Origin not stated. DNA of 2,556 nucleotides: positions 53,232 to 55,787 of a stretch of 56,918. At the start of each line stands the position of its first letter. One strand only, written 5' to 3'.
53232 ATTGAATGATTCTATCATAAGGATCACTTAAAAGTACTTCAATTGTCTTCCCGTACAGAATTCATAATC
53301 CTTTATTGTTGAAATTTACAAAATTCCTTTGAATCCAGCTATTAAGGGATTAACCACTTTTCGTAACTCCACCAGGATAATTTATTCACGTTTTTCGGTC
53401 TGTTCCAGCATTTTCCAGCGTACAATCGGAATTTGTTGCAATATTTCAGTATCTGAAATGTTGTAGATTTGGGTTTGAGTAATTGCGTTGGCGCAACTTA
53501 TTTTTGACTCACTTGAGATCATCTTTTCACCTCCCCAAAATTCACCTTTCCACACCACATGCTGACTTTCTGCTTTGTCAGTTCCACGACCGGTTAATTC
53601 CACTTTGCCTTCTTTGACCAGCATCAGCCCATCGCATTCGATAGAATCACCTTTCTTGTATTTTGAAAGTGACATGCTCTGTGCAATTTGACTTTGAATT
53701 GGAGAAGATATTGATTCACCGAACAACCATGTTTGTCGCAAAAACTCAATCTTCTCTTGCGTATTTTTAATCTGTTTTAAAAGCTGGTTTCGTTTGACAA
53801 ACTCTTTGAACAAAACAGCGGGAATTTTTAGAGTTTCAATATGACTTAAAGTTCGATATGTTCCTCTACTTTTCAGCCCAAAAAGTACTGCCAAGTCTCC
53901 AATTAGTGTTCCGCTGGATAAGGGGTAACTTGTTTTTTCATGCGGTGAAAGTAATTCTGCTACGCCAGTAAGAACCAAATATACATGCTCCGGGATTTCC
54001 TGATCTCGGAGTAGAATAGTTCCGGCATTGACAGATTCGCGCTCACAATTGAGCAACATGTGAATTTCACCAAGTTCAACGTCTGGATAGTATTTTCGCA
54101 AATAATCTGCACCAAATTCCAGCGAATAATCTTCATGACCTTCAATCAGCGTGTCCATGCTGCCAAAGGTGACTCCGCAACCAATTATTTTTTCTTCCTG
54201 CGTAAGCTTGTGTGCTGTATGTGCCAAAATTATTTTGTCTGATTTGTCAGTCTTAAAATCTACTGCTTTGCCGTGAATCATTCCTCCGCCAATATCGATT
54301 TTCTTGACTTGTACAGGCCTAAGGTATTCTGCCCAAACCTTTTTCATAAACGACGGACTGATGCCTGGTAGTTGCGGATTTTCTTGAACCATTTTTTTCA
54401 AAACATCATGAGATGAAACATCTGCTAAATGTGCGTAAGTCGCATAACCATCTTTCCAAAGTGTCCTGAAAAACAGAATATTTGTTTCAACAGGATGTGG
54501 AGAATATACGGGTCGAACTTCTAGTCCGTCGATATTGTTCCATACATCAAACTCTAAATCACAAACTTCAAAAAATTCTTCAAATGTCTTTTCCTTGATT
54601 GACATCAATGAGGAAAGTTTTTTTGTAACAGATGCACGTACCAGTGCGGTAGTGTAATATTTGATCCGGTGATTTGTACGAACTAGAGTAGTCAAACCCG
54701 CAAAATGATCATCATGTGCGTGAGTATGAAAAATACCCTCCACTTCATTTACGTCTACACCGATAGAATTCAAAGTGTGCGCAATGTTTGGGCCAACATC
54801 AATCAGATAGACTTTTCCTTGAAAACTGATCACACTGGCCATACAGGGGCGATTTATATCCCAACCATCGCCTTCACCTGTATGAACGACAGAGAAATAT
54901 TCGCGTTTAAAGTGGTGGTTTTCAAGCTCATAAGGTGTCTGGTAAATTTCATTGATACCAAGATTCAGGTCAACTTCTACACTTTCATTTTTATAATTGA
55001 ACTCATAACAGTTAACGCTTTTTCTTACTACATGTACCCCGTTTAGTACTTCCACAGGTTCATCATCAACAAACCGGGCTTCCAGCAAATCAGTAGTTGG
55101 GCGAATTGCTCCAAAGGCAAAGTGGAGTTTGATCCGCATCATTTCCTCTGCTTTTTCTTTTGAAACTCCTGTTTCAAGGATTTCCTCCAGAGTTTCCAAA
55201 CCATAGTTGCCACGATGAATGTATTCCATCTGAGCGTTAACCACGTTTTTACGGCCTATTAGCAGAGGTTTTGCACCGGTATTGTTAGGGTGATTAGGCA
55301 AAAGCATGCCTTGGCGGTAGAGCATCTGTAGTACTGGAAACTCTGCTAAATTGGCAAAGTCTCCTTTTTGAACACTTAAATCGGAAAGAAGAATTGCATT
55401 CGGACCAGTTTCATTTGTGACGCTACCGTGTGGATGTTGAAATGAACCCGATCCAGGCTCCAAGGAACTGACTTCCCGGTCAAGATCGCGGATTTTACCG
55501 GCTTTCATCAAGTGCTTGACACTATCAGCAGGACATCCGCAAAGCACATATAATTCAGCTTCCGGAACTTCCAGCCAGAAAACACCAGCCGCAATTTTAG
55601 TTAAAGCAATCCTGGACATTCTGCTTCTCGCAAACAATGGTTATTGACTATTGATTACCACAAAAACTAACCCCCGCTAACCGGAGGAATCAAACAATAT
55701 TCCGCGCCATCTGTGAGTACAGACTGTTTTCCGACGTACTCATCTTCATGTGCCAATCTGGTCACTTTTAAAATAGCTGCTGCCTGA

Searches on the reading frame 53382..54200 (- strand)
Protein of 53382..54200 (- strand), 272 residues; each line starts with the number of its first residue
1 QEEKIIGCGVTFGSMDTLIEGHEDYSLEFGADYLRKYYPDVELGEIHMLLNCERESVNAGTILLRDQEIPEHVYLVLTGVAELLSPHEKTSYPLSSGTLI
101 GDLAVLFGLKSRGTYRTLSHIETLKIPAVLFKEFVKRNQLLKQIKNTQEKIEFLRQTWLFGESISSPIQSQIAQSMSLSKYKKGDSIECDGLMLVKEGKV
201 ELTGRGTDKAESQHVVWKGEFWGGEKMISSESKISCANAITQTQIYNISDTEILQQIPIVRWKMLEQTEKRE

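Call 116: search_protein_families(library=pfam, proteins=[window:53382-54200:-], max_evalue=1)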
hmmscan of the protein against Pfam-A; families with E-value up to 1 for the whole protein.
window:53382-54200:- (272 aa): 1 family
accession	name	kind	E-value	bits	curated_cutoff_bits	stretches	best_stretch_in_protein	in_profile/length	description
PF00027.35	cNMP_binding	-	2.6e-15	56.6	27.5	2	55-138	2-89/89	Cyclic nucleotide-binding domain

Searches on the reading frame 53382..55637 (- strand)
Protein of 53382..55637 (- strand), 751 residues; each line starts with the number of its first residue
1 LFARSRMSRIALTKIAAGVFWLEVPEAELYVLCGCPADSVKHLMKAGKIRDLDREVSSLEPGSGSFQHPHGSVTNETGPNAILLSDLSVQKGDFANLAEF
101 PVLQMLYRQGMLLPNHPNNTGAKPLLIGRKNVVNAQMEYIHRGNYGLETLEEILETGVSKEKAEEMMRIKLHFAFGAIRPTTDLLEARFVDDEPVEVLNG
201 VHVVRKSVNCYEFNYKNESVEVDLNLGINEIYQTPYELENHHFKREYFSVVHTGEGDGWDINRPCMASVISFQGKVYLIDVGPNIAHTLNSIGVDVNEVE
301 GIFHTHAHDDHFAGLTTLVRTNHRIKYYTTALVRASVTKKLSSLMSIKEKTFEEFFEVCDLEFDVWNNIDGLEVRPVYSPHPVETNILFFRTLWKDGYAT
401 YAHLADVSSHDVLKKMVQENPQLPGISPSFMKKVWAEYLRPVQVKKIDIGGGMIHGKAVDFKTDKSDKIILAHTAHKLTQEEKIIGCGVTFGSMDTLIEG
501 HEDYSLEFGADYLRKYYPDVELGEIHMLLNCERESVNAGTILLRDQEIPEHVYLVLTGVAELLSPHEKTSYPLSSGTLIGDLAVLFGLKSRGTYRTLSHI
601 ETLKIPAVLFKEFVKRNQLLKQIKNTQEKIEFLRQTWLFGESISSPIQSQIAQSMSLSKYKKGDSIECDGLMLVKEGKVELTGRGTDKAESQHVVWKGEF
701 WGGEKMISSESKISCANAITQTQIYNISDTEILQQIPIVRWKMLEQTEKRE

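Call 55: search_protein_families(library=pfam, proteins=[window:53382-55637:-], max_evalue=0.001)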
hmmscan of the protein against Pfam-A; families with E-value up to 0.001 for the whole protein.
window:53382-55637:- (751 aa): 4 families
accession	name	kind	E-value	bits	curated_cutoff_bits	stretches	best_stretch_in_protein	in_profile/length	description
PF00027.35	cNMP_binding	-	4e-14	52.8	27.5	1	534-617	2-89/89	Cyclic nucleotide-binding domain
PF00753.33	Lactamase_B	-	2.5e-08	34.5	22.7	1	264-322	5-67/196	Metallo-beta-lactamase superfamily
PF12706.13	Lactamase_B_2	-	6.1e-07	29.7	27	1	278-354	4-83/200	Beta-lactamase superfamily domain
PF23023.1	Anti-Pycsar_Apyc1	-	8.5e-05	22.6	50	1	270-342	25-103/250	Anti-Pycsar protein Apyc1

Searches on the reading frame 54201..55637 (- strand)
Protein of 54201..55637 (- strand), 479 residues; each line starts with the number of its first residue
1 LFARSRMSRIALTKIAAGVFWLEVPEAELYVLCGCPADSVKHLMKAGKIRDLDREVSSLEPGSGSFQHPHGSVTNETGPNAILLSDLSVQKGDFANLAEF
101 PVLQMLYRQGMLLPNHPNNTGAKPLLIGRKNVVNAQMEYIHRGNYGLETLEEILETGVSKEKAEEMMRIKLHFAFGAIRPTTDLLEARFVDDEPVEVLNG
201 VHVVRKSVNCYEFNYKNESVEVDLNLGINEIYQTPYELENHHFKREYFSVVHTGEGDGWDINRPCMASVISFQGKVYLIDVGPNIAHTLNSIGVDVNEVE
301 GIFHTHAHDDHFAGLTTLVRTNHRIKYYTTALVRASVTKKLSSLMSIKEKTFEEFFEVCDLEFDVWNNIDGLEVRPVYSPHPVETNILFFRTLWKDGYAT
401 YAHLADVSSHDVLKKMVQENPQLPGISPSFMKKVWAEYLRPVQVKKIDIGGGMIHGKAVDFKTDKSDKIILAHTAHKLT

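Call 116: search_protein_families(library=pfam, proteins=[window:54201-55637:-], max_evalue=1)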
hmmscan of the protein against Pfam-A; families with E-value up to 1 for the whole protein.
window:54201-55637:- (479 aa): 3 families
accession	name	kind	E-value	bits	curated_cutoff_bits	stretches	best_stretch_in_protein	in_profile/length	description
PF00753.33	Lactamase_B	-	1.3e-08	35.4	22.7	1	264-323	5-68/196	Metallo-beta-lactamase superfamily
PF12706.13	Lactamase_B_2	-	3.1e-07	30.6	27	1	278-354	4-83/200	Beta-lactamase superfamily domain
PF23023.1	Anti-Pycsar_Apyc1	-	4.3e-05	23.6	50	1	270-345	25-106/250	Anti-Pycsar protein Apyc1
